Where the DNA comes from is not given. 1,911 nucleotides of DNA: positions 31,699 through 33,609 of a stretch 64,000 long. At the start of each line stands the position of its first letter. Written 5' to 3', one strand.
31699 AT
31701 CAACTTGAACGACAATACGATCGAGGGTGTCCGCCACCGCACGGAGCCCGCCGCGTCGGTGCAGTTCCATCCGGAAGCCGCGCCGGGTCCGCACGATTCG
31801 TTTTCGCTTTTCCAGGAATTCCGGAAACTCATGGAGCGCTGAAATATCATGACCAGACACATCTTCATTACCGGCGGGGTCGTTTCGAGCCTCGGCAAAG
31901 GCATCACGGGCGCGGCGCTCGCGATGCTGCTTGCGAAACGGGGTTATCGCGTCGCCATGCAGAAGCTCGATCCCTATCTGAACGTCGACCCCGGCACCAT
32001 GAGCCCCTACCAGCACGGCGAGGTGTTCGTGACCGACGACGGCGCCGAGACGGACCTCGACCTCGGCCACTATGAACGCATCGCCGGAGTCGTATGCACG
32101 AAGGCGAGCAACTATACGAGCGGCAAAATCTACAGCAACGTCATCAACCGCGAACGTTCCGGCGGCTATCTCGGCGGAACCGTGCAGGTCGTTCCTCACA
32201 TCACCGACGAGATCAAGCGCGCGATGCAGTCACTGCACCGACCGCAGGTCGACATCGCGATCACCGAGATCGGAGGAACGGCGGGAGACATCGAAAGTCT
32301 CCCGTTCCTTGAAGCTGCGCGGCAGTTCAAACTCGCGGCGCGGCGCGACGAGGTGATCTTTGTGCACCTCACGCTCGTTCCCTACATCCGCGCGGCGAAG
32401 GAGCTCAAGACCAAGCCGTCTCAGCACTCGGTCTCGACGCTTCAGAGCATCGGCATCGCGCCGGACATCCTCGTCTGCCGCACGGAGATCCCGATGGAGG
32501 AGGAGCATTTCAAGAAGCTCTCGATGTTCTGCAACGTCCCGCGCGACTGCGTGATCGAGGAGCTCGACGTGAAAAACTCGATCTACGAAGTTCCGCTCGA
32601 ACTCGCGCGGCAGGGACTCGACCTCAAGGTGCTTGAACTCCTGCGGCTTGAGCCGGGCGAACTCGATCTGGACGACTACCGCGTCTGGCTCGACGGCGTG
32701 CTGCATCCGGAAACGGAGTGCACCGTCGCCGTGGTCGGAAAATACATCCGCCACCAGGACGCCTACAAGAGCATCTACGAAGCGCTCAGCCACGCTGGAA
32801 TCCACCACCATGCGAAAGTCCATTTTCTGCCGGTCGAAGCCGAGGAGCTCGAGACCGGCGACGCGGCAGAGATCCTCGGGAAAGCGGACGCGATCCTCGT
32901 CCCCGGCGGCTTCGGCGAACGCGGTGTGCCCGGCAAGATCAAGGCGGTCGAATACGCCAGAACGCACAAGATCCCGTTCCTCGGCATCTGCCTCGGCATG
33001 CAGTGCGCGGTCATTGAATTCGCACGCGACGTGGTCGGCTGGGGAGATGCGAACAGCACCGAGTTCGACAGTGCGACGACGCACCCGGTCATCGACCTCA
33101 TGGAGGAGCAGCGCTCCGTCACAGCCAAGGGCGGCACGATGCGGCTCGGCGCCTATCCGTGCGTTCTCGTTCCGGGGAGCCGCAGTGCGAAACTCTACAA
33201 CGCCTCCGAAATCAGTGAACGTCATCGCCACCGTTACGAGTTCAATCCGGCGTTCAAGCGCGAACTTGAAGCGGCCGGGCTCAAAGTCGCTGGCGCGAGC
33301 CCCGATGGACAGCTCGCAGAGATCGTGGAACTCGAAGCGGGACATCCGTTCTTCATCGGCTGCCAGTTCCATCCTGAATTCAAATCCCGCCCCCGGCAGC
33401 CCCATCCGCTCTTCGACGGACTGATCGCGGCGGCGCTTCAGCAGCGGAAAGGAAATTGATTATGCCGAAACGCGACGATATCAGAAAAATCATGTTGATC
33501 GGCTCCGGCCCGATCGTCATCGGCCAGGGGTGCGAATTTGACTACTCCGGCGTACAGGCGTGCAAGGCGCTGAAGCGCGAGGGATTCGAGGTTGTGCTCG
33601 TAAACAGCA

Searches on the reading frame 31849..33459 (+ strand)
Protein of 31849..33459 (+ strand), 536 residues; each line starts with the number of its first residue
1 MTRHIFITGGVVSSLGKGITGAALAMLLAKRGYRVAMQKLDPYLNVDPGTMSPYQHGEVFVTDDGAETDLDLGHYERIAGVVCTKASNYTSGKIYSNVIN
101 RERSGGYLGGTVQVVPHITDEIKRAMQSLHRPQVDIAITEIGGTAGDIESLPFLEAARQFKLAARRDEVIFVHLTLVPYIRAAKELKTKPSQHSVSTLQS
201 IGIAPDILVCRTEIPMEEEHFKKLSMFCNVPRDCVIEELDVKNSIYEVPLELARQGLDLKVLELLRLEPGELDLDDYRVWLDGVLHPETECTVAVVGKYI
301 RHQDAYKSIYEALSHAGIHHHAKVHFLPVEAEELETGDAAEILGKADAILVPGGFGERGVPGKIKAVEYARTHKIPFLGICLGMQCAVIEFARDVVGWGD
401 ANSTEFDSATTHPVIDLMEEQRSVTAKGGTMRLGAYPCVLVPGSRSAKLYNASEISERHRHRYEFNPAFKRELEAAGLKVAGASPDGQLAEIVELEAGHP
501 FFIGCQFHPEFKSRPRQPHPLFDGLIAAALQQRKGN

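Call 5: search_protein_families(library=pfam, proteins=[window:31849-33459:+])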
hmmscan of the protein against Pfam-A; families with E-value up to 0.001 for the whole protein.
window:31849-33459:+ (536 aa): 4 families
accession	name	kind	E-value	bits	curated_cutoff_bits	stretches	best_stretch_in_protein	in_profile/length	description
PF06418.20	CTP_synth_N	-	7.8e-116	386.5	26.1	1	3-267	1-265/265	CTP synthase N-terminus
PF00117.34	GATase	-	1.5e-43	149.1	22.8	1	304-527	4-189/190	Glutamine amidotransferase class-I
PF07722.19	Peptidase_C26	-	3.5e-07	30.7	20.5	1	366-510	97-219/219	Peptidase C26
PF01656.29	CbiA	-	8.5e-05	23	25.4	1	13-102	8-100/125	CobQ/CobB/MinD/ParA nucleotide binding domain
